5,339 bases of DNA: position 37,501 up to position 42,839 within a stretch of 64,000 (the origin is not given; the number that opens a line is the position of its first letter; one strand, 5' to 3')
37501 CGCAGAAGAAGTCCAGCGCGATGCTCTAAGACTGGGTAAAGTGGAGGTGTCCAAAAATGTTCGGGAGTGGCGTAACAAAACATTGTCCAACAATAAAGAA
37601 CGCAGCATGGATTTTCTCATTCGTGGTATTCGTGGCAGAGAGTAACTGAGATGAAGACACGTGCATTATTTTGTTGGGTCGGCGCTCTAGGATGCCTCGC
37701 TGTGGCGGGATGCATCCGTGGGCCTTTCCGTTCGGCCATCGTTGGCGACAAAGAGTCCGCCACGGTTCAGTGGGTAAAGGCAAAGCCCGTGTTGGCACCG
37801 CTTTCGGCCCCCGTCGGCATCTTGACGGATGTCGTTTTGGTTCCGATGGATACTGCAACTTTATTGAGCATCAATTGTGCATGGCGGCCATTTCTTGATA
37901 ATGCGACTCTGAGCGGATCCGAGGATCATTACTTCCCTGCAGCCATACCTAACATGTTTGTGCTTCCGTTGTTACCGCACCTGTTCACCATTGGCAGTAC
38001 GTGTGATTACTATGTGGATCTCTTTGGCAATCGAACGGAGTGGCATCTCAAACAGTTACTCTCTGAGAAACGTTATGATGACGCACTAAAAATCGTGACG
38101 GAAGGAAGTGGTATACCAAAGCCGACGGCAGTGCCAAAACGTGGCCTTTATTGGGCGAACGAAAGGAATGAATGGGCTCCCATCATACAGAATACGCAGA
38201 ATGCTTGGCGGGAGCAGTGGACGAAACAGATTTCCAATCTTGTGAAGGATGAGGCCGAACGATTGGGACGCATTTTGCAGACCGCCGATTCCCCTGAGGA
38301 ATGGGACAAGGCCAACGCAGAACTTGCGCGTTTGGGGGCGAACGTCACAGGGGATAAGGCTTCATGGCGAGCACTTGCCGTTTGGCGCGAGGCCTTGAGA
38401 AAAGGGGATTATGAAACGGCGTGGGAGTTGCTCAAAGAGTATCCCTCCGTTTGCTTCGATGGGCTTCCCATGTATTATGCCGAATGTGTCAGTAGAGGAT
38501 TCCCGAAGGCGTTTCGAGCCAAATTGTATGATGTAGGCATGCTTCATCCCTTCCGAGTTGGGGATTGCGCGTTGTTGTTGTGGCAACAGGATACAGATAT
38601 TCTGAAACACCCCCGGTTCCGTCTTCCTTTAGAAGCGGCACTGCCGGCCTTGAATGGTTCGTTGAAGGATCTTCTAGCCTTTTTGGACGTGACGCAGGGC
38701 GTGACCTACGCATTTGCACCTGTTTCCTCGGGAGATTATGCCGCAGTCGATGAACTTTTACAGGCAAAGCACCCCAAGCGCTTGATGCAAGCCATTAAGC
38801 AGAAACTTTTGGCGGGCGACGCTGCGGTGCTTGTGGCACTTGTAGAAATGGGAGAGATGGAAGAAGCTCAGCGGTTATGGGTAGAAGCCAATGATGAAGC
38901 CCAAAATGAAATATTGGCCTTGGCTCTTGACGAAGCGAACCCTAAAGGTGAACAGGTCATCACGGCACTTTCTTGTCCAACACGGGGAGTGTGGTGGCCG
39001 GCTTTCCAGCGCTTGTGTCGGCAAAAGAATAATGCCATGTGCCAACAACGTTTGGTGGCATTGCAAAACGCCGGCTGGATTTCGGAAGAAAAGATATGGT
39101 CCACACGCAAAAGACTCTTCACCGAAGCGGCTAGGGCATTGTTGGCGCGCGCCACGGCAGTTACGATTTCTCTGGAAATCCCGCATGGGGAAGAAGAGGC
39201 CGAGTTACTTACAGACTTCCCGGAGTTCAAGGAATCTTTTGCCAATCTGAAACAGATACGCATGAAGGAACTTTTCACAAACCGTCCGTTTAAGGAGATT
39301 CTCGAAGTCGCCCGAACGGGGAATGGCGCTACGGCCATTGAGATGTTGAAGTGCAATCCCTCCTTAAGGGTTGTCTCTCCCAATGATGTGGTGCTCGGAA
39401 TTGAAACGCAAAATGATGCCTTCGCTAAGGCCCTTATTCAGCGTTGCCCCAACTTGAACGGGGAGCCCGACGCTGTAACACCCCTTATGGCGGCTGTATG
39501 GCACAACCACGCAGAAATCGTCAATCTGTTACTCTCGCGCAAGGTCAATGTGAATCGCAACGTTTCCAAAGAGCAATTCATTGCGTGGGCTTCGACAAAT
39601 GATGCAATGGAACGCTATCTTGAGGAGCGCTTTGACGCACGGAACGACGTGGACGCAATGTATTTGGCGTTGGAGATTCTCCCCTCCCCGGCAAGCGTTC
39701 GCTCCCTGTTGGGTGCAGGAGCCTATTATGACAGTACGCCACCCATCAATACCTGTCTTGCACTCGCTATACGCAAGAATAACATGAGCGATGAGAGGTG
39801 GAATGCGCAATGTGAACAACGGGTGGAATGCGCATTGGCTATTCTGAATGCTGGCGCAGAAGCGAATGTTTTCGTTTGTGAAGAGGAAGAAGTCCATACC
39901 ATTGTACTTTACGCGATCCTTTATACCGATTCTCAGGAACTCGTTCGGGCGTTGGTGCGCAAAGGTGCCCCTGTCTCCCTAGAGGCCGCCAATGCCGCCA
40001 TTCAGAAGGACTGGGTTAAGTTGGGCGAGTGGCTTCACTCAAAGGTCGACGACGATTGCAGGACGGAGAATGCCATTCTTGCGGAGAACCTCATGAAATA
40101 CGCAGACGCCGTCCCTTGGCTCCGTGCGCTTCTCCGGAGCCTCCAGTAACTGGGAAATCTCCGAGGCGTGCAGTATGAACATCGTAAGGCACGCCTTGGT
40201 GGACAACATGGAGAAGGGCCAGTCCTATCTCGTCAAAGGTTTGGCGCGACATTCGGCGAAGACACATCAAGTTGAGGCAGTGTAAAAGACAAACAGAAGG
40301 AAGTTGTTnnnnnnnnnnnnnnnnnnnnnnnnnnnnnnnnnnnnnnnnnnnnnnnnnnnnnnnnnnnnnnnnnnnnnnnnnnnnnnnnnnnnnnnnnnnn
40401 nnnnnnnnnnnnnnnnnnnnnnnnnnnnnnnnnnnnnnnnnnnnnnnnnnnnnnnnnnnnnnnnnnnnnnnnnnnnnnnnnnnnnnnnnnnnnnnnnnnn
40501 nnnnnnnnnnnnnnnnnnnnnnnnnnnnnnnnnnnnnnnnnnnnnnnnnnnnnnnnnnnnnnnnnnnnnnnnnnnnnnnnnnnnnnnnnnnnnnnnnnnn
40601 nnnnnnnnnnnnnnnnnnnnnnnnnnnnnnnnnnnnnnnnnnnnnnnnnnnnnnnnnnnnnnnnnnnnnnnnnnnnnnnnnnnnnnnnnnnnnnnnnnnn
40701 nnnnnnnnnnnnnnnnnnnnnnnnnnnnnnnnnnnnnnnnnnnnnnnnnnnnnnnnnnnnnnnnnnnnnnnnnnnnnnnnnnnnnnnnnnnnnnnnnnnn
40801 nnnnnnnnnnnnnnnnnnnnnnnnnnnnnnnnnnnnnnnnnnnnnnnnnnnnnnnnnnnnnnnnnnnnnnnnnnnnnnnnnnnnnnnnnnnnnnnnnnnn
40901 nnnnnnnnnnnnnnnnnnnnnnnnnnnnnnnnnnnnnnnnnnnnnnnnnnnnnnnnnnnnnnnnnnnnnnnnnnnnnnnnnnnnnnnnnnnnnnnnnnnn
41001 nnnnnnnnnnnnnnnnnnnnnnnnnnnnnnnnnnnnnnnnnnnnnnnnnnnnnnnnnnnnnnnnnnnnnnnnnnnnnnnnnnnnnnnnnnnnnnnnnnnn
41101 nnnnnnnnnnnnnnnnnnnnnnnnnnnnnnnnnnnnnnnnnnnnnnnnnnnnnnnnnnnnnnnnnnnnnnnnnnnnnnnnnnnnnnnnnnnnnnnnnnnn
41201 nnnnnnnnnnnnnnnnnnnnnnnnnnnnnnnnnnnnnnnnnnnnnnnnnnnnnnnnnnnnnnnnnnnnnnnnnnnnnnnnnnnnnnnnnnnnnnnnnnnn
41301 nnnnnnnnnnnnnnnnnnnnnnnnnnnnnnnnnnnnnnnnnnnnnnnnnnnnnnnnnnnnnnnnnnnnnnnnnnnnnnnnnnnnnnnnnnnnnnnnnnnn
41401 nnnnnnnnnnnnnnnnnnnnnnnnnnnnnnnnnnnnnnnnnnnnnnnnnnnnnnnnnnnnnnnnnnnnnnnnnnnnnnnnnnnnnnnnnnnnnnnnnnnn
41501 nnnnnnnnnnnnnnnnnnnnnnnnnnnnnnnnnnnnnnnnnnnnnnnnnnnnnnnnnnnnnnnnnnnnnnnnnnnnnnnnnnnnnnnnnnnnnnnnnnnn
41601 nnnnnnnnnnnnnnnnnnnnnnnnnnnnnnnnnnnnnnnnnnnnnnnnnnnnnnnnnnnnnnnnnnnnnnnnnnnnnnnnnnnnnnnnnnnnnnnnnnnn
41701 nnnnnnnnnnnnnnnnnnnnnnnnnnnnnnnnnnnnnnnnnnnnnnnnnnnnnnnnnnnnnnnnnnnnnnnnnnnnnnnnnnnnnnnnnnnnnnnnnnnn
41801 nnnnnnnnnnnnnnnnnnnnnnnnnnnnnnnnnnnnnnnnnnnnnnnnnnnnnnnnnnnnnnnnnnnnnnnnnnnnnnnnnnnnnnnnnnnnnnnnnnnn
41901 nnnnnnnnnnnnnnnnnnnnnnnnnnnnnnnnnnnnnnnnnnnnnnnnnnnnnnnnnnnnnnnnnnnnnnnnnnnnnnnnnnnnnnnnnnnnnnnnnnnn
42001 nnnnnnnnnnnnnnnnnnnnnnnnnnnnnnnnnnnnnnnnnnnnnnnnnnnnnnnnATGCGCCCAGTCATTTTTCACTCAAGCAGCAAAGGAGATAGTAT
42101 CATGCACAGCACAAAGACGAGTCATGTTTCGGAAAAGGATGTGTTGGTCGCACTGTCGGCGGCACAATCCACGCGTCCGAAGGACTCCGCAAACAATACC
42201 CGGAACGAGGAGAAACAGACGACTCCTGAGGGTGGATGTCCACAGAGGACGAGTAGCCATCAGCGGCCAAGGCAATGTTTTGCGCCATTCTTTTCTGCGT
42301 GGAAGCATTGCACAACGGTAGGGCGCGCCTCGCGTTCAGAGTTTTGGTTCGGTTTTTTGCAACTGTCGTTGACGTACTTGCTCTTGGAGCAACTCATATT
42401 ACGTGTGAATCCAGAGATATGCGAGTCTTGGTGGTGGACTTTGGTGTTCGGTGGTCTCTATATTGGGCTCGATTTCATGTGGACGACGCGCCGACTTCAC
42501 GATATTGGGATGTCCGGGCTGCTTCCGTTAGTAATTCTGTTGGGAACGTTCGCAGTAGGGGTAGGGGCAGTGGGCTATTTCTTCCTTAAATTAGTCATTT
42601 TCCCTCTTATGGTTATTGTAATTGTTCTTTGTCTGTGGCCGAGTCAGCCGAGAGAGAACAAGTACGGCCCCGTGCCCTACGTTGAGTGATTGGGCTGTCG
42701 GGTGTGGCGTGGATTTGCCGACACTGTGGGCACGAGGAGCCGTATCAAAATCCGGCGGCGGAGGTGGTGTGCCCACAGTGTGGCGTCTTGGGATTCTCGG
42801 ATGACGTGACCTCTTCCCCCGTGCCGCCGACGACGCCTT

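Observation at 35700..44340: Lower-GC island encoding eukaryote-like repeat proteins and membrane proteases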

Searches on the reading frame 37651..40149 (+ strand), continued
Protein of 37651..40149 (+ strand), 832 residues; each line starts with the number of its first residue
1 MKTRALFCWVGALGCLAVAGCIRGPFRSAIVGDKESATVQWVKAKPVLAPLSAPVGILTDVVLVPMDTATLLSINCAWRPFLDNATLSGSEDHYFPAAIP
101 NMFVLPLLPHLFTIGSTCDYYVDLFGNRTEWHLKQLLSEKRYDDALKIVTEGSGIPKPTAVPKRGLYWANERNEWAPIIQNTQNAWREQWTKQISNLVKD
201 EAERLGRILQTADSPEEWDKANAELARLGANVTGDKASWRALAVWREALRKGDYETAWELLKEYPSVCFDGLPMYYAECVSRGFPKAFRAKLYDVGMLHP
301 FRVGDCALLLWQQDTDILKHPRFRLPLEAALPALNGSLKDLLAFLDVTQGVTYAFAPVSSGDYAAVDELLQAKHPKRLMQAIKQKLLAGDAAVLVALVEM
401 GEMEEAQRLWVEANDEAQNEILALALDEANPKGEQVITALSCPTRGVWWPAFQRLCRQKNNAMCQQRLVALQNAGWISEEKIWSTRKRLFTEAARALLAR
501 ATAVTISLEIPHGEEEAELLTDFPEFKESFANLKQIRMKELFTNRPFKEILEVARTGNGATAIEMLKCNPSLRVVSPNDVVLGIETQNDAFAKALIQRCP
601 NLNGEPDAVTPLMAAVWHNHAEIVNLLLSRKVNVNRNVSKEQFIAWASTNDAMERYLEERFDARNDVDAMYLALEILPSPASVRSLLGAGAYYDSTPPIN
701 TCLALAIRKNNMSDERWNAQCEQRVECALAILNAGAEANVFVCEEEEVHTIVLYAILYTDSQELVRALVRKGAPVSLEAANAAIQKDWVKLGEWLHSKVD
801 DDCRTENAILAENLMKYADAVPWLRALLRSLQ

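Call 83: predict_structure(alignment_id=A5)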
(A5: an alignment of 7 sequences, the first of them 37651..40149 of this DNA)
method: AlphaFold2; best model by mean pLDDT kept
length: 832 residues; sequences in the alignment: 7
mean_pLDDT: 51.9   pTM: 0.31
mean pLDDT of the five models: 51.9, 49.6, 47.6, 46.0, 44.2
residues with pLDDT >= 90: 0; 70-90: 209; 50-70: 130; < 50: 493
segments of 3 or more residues with pLDDT < 50: 1-124, 158-175, 302-304, 323-387, 503-511, 557-559, 569-729, 735-832
pLDDT, mean of each block of 10 residues (from residue 1): 31 33 31 29 26 31 46 42 37 44 42 38 50 72 78 55 33 48 65 78 83 85 80 77 84 84 69 65 78 70 51 55 42 38 38 28 34 39 47 57 66 72 71 72 76 77 77 81 86 78 48 69 81 69 51 48 50 33 37 42 30 28 34 35 39 44 42 38 41 33 46 45 46 46 35 37 46 44 40 34 37 44 43 39
secondary structure, 60 per line:
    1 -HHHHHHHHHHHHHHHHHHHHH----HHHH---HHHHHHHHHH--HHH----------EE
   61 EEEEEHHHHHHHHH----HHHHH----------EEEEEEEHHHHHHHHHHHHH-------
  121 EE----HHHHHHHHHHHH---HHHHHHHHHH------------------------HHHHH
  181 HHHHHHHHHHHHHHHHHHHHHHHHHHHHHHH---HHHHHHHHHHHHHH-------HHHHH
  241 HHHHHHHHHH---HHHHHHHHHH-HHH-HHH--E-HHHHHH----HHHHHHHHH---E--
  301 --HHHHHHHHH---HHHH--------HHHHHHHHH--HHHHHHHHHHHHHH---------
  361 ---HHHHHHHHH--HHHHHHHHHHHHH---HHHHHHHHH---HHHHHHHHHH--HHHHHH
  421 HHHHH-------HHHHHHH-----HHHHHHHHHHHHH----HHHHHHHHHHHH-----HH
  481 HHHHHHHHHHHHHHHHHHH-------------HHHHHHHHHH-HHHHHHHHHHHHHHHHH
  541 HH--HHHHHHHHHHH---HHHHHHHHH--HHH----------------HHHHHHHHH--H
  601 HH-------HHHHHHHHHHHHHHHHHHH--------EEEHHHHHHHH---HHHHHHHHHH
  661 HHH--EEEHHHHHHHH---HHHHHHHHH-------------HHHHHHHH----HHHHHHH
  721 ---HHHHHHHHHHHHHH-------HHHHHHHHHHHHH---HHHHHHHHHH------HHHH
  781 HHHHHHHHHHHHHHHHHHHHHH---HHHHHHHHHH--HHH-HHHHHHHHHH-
elements in order (helices of 4 or more, strands of 3 or more residues): H2-22 H27-30 H34-43 E59-65 H66-74 H79-83 E94-100 H101-113 H127-138 H142-151 H176-211 H215-228 H236-250 H254-263 H276-281 H286-294 H303-311 H315-318 H327-335 H338-351 H364-372 H375-387 H391-399 H403-412 H415-425 H433-439 H445-457 H462-473 H479-499 H513-522 H524-542 H545-555 H559-567 H589-597 H610-628 E637-639 H640-647 H651-663 E666-668 H669-676 H680-688 H702-709 H714-720 H724-737 H745-757 H761-770 H777-802 H806-815 H822-831

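Call 116: search_protein_representatives(alignment_id=A5)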
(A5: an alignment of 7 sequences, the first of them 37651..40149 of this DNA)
Query: 7 sequences, 831 profile positions. Proteins with E-value up to 0.001 (for the whole library): 29; up to 1e-10: 12; up to 1e-30: 4. The best 29 are listed.
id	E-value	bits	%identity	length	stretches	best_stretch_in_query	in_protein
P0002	0.0e+00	1722.7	-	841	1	1-831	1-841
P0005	0.0e+00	1270.0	-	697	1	1-716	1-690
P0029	7.3e-210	715.9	-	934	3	13-413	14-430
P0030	2.0e-193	661.5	-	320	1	1-314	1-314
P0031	2.9e-19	85.4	-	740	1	8-196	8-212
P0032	1.3e-16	76.6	-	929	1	16-163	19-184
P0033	4.5e-16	74.8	-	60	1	1-59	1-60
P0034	2.1e-14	69.3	-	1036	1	465-815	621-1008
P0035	1.5e-13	66.5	-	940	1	7-157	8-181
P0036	3.3e-13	65.4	-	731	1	465-815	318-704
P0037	4.8e-13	64.8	-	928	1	15-158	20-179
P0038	9.1e-13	63.9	-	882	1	18-175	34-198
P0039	1.3e-10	56.8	-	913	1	17-157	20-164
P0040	5.7e-09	51.4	-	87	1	18-87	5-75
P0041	3.4e-08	48.8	-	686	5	589-776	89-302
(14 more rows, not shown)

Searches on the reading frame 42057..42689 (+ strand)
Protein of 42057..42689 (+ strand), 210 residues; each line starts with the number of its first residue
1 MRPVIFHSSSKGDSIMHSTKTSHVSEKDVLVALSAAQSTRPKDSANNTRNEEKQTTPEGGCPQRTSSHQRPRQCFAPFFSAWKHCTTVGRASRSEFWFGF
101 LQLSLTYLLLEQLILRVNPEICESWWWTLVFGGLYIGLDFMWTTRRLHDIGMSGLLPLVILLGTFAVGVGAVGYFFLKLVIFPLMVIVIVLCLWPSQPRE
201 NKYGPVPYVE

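Call 5: search_protein_families(library=pfam, proteins=[window:42057-42689:+], max_evalue=0.01)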
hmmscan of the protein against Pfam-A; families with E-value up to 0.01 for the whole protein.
window:42057-42689:+ (210 aa): 1 family
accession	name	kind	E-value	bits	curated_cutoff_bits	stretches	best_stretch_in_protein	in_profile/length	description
PF05656.20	DUF805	-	6.4e-15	56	25.7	1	87-205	4-111/111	Protein of unknown function (DUF805)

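Call 49: search_protein_families(library=ncbifam, proteins=[window:42057-42689:+], max_evalue=0.01)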
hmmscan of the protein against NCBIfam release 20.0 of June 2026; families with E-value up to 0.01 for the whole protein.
window:42057-42689:+ (210 aa): 0 families

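Call 62: search_protein_families(library=padloc, proteins=[window:42057-42689:+], max_evalue=0.01)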
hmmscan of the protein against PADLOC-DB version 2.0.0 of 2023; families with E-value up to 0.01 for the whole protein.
window:42057-42689:+ (210 aa): 0 families

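Call 63: search_protein_families(library=phrogs, proteins=[window:42057-42689:+], max_evalue=0.01)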
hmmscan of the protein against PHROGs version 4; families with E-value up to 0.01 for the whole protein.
window:42057-42689:+ (210 aa): 0 families
